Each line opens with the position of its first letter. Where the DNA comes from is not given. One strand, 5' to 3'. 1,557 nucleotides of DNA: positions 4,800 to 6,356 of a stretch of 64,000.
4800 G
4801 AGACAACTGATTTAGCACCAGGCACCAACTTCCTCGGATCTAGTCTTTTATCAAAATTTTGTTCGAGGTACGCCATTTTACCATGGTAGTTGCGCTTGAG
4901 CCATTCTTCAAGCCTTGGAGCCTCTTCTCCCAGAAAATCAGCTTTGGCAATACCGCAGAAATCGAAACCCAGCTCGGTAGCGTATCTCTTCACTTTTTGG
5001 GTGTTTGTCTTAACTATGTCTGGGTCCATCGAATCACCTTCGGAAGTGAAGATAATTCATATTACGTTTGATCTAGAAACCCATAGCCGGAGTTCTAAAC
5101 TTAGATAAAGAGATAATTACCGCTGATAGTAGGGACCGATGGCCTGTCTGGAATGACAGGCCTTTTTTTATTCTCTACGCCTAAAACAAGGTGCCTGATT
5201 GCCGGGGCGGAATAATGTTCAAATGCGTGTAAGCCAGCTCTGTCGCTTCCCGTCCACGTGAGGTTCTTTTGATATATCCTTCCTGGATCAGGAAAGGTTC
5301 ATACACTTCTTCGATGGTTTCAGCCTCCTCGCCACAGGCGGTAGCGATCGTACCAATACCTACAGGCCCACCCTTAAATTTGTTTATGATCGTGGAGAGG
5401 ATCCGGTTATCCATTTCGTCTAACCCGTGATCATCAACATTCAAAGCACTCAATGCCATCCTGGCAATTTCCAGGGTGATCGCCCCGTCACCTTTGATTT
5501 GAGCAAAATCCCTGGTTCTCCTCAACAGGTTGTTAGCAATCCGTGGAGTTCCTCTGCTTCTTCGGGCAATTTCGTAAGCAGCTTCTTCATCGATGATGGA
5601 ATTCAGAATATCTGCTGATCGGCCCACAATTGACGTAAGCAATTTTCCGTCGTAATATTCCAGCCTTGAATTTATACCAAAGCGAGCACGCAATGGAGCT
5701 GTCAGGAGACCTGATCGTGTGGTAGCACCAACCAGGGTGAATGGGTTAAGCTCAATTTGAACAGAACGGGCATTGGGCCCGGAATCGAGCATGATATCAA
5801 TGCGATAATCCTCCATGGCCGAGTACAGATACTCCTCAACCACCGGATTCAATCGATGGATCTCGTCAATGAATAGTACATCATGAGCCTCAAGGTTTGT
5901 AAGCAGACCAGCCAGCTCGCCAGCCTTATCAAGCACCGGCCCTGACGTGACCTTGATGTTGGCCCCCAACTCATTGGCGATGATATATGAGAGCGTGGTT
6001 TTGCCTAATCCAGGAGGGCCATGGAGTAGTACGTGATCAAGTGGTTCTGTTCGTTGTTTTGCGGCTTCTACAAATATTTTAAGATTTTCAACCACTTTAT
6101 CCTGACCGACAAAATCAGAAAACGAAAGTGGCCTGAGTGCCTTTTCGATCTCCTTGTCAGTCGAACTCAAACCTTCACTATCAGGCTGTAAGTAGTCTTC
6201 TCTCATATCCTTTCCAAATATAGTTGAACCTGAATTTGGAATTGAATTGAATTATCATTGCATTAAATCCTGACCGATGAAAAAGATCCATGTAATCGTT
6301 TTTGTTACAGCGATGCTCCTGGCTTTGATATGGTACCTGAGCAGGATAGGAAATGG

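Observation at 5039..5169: Candidate unannotated sRNA between queG and ruvB, with its own promoter and terminator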

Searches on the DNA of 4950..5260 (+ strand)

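Call 4: search_rna_families(source=window, start=4950, end=5260, threshold=evalue, max_evalue=10, show_alignments=3)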
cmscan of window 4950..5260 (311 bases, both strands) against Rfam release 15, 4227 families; matches with E-value up to 10: 0.
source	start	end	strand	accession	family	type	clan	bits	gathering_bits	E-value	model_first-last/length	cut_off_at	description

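Call 68: build_rna_model(alignment_id=A6, structure=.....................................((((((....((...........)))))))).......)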
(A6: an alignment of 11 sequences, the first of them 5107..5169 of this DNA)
Model R1 built from alignment A6 (11 sequences, 75 columns); structure: as given.
model positions 63; base pairs 8; branch points 0; effective number of sequences 3.13; information 0.888 bits per position. Calibrated on 0.2 Mb of random sequence (short: E-values are rough).
structure used (alignment columns):
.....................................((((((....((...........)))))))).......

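Call 69: search_with_rna_model(model_id=R1, sources=[window, L001, L002, L003, L004, L005, L006, L007, L008, L009, L010, L011, L012, L013, L014, L015, L016, L017, L018, L019, L020, L021, L022, L023, L024, L025, L026, L027, L028, L029, L030, L031, L032, L033, L034, L035, L036, L037, L038, L039, L040, L041, L042, L043, L044, L045, L046, L047, L048, L049, L050, L051, L052, L053, L054, L055, L056, L057, L058, L059, L060, L061, L062, L063, L064, L065, L066, L067, L068, L069, L070, L071, L072, L073, L074, L075, L076, L077, L078, L079, L080, L081, L082, L083, L084, L085, L087, L088, L089], max_evalue=10, make_alignment=true)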
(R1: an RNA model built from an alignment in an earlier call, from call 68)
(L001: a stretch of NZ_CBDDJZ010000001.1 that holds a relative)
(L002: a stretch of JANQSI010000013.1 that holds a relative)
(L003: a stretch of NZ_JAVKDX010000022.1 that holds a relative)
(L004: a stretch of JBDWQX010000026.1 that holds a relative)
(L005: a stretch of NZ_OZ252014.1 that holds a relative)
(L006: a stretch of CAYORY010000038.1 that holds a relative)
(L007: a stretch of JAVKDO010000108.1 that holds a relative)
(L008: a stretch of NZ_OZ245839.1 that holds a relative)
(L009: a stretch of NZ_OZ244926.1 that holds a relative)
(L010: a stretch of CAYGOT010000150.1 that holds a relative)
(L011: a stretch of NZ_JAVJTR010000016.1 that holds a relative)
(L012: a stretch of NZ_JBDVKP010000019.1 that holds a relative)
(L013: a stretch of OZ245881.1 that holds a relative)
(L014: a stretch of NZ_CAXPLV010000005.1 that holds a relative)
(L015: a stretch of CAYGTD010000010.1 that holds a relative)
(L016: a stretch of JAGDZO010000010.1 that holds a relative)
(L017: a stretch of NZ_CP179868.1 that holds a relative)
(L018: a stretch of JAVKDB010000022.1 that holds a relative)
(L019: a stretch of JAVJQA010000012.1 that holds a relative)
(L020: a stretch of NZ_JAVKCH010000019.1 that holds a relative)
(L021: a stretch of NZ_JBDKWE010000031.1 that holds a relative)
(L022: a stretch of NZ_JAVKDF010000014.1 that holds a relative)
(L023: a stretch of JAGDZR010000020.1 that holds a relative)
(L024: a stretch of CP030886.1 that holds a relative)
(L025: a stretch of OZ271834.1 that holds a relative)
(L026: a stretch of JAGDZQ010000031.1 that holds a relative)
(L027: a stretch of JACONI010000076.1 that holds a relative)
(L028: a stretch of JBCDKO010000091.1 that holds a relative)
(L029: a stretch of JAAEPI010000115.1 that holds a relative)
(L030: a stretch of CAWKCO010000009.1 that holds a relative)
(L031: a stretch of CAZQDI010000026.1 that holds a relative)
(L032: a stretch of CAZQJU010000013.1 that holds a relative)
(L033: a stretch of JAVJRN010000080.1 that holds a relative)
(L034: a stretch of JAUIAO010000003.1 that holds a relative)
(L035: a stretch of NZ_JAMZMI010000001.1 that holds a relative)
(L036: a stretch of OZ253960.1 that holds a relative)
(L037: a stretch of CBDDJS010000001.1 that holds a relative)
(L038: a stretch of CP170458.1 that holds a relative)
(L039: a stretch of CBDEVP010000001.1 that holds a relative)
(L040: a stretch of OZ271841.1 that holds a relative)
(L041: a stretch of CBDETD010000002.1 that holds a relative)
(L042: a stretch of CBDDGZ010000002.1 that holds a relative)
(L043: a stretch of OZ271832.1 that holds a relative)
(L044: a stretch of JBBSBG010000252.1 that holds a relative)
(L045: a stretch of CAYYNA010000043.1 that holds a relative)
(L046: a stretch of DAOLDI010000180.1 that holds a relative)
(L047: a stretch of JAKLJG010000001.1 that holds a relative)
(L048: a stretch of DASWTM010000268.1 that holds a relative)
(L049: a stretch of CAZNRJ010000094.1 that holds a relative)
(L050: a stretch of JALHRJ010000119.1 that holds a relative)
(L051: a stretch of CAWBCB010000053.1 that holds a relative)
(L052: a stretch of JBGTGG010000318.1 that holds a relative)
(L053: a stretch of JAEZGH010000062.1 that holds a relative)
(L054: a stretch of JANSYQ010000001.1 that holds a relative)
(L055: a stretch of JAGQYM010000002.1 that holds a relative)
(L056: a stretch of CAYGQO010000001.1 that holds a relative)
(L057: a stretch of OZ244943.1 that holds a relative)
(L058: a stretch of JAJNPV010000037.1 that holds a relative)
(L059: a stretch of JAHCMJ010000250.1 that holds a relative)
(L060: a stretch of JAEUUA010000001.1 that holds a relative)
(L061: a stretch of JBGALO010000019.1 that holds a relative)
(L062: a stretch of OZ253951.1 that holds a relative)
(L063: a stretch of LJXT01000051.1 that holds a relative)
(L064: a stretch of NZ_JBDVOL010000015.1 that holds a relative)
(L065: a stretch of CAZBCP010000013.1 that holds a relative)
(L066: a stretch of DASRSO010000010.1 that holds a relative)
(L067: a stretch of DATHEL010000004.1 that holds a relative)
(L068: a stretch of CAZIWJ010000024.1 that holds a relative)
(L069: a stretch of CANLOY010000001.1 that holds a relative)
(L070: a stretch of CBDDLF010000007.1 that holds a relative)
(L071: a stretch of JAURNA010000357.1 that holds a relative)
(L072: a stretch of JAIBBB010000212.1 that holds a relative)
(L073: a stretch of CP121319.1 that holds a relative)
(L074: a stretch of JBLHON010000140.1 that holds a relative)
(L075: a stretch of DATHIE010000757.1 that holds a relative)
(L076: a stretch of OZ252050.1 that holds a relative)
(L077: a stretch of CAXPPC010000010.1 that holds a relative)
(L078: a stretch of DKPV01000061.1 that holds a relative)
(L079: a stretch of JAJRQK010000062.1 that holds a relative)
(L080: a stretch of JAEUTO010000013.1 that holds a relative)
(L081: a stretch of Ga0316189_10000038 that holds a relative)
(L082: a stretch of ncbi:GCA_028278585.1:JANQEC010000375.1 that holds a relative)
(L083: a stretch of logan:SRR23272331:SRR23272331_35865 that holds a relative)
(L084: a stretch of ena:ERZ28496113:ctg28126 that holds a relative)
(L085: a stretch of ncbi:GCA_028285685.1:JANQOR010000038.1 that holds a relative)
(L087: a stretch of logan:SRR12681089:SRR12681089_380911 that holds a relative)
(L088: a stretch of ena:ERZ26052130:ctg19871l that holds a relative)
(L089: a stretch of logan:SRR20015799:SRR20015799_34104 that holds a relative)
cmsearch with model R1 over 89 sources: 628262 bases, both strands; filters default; matches with E-value up to 10: 38.
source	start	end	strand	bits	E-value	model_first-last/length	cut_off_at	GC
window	5107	5168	+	86.3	3.1e-21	1-63/63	no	0.45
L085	2360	2421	-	83.6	1.8e-20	1-63/63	no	0.4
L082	621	685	-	81.9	5.2e-20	1-63/63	no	0.42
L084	2359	2420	-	81.6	6.4e-20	1-63/63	no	0.44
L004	1105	1168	-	80.9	1e-19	1-63/63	no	0.47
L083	2360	2421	-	80.9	1e-19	1-63/63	no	0.47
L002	2860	2921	-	80.4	1.4e-19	1-63/63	no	0.45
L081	3711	3773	-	78.8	3.8e-19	1-63/63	no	0.46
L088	2363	2430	-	74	8.8e-18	1-63/63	no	0.41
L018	2851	2914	-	63.5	7.6e-15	1-63/63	no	0.42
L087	2350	2419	-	57.1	4.7e-13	1-63/63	no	0.41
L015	2481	2538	-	25.2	0.0004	1-63/63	no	0.33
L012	2497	2527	-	21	0.0061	33-63/63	no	0.32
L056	3923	3945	-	17.2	0.072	36-58/63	no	0.48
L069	3923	3945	-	17.2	0.072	36-58/63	no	0.48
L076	1748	1792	+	14.5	0.41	1-63/63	no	0.36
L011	2568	2600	-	14.1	0.52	33-63/63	no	0.55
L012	1949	1981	-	14.1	0.52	33-63/63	no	0.55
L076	6493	6531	-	14.1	0.53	28-63/63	no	0.38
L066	979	1039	+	13.6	0.7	1-63/63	no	0.38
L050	1035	1067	-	13.5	0.78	29-63/63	no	0.52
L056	631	654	+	13.2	0.94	1-63/63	no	0.46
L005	2576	2608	-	12.5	1.5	33-63/63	no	0.58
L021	2577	2609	-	12.5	1.5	33-63/63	no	0.58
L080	1317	1386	-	12.5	1.5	1-63/63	no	0.41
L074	2581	2607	-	11.8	2.3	36-62/63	no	0.48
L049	5023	5085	+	11.2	3.4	1-63/63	no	0.4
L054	1818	1838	+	10.9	4.1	1-63/63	no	0.48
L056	4563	4611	+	10.6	4.9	1-63/63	no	0.33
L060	5519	5558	-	10.6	5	1-63/63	no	0.32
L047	656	712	+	10.1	6.9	1-63/63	no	0.35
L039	509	565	+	9.7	8.8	1-63/63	no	0.39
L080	832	906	+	9.6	9.3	1-63/63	no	0.32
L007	4584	4632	+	9.6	9.7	1-63/63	no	0.33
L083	1503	1562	-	9.6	9.8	1-63/63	no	0.43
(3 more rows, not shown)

Alignment A7: 38 matches aligned to the model, 107 columns, each read 5' to 3' on its own strand. Consensus structure (alignment columns), stored with it:
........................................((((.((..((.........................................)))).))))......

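Call 76: search_with_rna_model(model_id=R1, sources=[window, L002, L004, L018, L081, L082, L083, L084, L085, L087, L088], max_evalue=0.000001, make_alignment=true)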
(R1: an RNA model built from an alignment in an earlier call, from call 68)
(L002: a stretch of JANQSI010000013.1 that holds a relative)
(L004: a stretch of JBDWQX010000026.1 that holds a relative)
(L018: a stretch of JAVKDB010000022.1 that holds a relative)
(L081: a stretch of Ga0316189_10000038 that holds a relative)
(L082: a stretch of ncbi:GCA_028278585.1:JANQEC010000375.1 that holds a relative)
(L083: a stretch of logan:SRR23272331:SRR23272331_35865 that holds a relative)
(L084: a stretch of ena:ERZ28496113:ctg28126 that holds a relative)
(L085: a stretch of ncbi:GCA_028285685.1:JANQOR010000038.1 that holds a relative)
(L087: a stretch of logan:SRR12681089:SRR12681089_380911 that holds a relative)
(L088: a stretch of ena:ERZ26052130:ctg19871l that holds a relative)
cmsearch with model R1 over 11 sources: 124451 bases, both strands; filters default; matches with E-value up to 0.000001: 11.
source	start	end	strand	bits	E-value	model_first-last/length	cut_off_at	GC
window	5107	5168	+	86.3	6.2e-22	1-63/63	no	0.45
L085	2360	2421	-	83.6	3.5e-21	1-63/63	no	0.4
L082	621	685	-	81.9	1e-20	1-63/63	no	0.42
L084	2359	2420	-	81.6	1.3e-20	1-63/63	no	0.44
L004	1105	1168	-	80.9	2e-20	1-63/63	no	0.47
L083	2360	2421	-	80.9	2e-20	1-63/63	no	0.47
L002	2860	2921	-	80.4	2.8e-20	1-63/63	no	0.45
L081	3711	3773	-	78.8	7.6e-20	1-63/63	no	0.46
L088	2363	2430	-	74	1.7e-18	1-63/63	no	0.41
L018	2851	2914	-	63.5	1.5e-15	1-63/63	no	0.42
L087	2350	2419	-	57.1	9.3e-14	1-63/63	no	0.41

Alignment A8: 11 matches aligned to the model, 73 columns, each read 5' to 3' on its own strand. Consensus structure (alignment columns), stored with it:
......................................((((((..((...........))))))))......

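Call 86: search_with_rna_model(model_id=R1, sources=[L090, L091, L092, L093], max_evalue=10, show_alignments=2)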
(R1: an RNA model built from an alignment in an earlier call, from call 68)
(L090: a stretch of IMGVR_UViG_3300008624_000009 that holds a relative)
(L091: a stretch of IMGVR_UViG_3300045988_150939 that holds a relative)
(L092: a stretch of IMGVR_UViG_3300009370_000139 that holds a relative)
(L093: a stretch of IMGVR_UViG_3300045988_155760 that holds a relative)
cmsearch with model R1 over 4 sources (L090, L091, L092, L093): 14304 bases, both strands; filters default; matches with E-value up to 10: 4.
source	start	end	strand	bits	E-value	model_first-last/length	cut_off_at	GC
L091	123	165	-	21.2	0.00012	1-63/63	no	0.28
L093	247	289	+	21.2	0.00012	1-63/63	no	0.28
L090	1611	1696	-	21.1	0.00013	1-63/63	no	0.42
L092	1611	1696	-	21.1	0.00013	1-63/63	no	0.42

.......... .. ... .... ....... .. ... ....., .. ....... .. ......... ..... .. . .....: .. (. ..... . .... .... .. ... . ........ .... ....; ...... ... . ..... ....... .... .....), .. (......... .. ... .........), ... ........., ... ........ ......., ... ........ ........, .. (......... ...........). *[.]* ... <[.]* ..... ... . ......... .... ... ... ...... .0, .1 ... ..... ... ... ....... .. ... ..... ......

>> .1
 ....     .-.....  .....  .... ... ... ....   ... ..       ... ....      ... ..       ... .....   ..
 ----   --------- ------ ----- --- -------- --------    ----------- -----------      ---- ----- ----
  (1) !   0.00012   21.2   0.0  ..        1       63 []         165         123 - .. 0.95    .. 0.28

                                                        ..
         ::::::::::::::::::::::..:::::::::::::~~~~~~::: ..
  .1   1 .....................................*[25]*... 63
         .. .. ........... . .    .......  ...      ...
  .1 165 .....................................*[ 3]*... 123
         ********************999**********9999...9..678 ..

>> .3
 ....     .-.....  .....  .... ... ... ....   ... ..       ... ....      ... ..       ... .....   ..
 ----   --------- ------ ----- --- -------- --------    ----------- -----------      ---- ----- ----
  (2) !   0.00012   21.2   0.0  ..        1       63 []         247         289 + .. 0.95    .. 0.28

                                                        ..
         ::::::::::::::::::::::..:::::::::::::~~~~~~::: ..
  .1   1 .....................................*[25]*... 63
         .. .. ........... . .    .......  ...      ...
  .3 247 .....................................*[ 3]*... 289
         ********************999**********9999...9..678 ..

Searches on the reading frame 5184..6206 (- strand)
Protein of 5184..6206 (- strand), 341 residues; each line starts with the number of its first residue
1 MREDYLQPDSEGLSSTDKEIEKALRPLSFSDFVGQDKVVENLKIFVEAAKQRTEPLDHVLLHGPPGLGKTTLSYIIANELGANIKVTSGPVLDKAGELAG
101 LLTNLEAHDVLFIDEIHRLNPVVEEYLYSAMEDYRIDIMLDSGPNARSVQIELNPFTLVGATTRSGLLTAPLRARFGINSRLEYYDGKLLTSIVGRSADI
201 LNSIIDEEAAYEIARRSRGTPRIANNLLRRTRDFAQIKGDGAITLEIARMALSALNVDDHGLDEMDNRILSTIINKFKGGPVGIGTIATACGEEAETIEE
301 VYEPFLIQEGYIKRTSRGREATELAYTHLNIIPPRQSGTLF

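Call 81: search_protein_families(library=pfam, proteins=[window:5184-6206:-])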
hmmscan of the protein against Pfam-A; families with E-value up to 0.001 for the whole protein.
window:5184-6206:- (341 aa): 12 families
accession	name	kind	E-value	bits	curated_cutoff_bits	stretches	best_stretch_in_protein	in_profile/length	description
PF05496.18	RuvB_N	-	7e-78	260.3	27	1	24-182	1-159/159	Holliday junction DNA helicase RuvB P-loop domain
PF17864.7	AAA_lid_4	-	2.1e-29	101.5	27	1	185-258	1-74/74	RuvB AAA lid domain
PF05491.19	RuvB_C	-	3.4e-27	94.6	24.7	1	260-330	2-72/72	RuvB C-terminal winged helix domain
PF00004.35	AAA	-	2.4e-19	70.5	21.2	1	59-181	1-128/131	ATPase family associated with various cellular activities (AAA)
PF07728.20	AAA_5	-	6.6e-07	29.9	22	1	58-176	1-139/139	AAA domain (dynein-related subfamily)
PF06068.19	TIP49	-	2.6e-06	27.3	23.8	1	31-87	25-81/347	TIP49 P-loop domain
PF13191.12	AAA_16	-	1.8e-05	25.7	32.6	1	32-82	2-50/167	AAA ATPase domain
PF07726.17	AAA_3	-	0.00016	22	27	0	58-85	1-28/131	ATPase family associated with various cellular activities (AAA)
PF13173.12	AAA_14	-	0.00022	21.7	27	1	59-140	5-95/129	AAA domain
PF13401.12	AAA_22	-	0.00023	21.9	27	0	58-80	7-29/130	AAA domain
PF20720.3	nSTAND3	-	0.00037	20.7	27.2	1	47-102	8-61/155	Novel STAND NTPase 3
PF01078.27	Mg_chelatase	-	0.00037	20.4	20.3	0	57-76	23-42/207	Magnesium chelatase, subunit ChlI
